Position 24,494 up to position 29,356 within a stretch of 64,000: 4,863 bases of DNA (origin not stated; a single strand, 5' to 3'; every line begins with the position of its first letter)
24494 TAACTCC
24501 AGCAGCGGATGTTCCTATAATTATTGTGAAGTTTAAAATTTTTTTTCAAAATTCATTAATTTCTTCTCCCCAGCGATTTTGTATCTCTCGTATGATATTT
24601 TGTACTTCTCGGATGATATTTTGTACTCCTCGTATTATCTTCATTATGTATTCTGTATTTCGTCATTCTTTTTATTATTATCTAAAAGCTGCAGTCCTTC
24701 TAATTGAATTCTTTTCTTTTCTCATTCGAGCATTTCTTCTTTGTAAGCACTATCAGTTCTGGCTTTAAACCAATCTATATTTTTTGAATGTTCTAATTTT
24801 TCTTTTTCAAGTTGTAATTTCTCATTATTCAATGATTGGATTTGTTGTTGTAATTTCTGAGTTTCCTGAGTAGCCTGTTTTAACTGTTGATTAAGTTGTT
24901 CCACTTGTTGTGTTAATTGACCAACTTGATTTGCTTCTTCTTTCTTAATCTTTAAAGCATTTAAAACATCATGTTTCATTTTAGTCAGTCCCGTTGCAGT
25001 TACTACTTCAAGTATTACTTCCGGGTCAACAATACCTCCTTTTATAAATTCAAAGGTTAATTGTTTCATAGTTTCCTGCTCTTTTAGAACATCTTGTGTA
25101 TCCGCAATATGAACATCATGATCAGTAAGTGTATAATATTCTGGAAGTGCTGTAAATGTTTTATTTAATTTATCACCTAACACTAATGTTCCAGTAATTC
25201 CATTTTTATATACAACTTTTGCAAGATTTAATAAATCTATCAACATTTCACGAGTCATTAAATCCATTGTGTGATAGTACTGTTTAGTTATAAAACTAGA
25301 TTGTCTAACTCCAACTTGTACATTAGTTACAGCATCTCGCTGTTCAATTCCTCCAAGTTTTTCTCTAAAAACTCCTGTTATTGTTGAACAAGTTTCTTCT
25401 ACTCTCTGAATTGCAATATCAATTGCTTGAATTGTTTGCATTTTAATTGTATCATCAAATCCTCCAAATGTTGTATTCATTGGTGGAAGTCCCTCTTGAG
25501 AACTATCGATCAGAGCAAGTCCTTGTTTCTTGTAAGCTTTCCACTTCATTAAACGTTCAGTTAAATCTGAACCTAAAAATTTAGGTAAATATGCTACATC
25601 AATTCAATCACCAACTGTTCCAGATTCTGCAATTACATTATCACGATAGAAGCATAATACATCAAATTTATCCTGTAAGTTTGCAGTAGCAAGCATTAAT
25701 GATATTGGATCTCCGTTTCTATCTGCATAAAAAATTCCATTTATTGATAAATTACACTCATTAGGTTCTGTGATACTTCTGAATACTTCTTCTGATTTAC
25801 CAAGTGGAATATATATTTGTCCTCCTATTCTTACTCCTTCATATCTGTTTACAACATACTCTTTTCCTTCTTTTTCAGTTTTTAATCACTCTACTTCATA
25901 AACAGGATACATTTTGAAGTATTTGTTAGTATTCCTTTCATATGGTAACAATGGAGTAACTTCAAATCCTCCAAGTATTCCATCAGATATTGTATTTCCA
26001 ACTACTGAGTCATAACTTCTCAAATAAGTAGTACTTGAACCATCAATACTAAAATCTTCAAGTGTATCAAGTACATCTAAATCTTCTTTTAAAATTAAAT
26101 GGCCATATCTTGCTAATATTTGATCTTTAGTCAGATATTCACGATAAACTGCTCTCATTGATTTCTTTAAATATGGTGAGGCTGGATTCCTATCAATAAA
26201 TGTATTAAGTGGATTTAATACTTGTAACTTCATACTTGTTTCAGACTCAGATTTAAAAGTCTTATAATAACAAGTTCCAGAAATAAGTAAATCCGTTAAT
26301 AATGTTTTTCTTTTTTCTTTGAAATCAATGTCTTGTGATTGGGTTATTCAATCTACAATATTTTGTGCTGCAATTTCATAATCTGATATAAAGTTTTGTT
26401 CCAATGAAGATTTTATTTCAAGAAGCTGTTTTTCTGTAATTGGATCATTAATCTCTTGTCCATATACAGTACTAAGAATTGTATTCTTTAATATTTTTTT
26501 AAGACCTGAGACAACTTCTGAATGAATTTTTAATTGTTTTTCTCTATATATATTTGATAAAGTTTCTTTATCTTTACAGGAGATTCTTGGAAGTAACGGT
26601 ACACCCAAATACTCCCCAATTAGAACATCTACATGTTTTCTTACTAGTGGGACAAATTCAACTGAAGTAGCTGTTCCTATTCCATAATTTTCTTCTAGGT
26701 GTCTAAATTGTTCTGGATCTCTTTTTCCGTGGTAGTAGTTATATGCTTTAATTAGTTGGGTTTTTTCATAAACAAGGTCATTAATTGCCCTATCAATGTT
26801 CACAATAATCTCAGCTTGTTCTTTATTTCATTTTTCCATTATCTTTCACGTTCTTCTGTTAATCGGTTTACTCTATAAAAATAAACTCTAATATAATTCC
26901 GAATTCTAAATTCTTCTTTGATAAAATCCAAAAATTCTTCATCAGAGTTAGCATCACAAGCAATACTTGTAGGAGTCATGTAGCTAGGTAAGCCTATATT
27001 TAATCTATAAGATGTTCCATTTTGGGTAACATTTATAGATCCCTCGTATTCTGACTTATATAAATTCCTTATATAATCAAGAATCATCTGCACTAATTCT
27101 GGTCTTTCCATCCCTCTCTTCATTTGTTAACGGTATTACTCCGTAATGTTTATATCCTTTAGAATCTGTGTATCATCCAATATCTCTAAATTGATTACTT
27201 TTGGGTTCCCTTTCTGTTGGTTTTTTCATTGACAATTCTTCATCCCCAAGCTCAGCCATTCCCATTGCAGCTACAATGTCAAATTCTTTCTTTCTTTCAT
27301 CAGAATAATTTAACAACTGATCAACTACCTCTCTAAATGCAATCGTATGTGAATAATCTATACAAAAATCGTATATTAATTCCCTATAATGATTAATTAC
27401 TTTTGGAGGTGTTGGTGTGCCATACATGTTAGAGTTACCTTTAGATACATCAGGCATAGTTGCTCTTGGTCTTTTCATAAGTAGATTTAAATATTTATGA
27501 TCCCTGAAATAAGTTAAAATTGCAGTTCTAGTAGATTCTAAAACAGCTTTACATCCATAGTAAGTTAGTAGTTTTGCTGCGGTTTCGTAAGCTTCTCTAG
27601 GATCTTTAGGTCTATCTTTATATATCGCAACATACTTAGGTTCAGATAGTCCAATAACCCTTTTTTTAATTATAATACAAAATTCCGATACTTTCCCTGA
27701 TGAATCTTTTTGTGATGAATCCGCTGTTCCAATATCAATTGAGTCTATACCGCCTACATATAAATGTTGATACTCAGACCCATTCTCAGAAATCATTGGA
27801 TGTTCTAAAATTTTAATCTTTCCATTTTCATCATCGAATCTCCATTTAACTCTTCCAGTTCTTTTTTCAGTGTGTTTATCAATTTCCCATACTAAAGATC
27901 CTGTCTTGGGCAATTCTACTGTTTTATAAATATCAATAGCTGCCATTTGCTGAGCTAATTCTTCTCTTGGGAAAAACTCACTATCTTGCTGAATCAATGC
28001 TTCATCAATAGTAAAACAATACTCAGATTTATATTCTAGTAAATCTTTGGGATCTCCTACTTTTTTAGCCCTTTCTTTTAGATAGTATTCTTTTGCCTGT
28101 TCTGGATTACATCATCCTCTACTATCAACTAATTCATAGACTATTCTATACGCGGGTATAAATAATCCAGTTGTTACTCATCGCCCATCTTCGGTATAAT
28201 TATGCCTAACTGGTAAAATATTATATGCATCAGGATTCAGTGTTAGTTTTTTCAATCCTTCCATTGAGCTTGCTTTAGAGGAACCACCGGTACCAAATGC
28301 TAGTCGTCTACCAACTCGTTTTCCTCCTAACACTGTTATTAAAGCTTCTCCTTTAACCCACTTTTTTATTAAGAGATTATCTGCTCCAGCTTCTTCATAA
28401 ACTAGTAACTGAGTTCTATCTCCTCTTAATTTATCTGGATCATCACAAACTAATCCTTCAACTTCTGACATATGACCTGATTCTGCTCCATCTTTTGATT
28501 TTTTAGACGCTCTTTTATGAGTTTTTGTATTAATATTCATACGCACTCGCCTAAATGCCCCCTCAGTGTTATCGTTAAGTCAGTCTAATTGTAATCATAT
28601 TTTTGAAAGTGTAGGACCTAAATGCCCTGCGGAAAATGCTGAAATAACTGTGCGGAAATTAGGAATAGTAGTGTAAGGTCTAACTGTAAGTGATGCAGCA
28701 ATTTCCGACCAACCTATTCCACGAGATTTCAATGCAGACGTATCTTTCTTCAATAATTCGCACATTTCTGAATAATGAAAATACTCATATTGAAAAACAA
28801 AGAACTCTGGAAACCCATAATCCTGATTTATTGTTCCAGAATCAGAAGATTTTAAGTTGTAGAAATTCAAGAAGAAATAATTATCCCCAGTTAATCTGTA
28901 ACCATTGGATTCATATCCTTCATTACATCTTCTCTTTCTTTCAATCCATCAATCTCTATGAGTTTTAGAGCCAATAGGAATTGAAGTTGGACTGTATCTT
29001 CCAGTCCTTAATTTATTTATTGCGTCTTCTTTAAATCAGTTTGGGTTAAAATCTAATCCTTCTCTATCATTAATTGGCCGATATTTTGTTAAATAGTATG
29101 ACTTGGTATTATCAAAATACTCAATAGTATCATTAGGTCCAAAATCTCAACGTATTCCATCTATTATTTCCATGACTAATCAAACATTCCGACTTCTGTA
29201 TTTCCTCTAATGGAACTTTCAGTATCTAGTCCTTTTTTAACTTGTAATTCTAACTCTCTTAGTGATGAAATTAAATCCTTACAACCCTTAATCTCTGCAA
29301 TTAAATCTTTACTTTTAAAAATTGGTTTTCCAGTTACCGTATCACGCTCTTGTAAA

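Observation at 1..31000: Late-gene module is written in a TGA=Trp code while the early plus-strand module uses TGA as a stop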

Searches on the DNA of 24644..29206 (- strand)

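Call 5: search_dna_similar(query=window:24644-29206:-, collection=phages, mode=distant, max_rows=15)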
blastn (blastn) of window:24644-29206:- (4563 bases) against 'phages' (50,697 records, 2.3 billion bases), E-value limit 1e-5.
Records with a match: 3; places in all: 3; records where one place covers at least 80% of the query: 0.
Best place of each record, by identity: 60-80% 3.
By first word of the organism name: Bacteriophage 3.
By host as written in the record: - 3.
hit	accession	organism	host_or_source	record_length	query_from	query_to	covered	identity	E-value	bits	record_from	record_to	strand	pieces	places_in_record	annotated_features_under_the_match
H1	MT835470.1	Bacteriophage sp.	human fecal samples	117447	123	4098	31%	66.3%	1e-27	359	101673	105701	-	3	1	record has no annotation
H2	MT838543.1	Bacteriophage sp.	human fecal samples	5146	2458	4236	24%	66.8%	2e-43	276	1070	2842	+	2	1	record has no annotation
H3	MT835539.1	Bacteriophage sp.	human fecal samples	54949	2488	4090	13%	70.7%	2e-30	266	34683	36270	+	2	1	record has no annotation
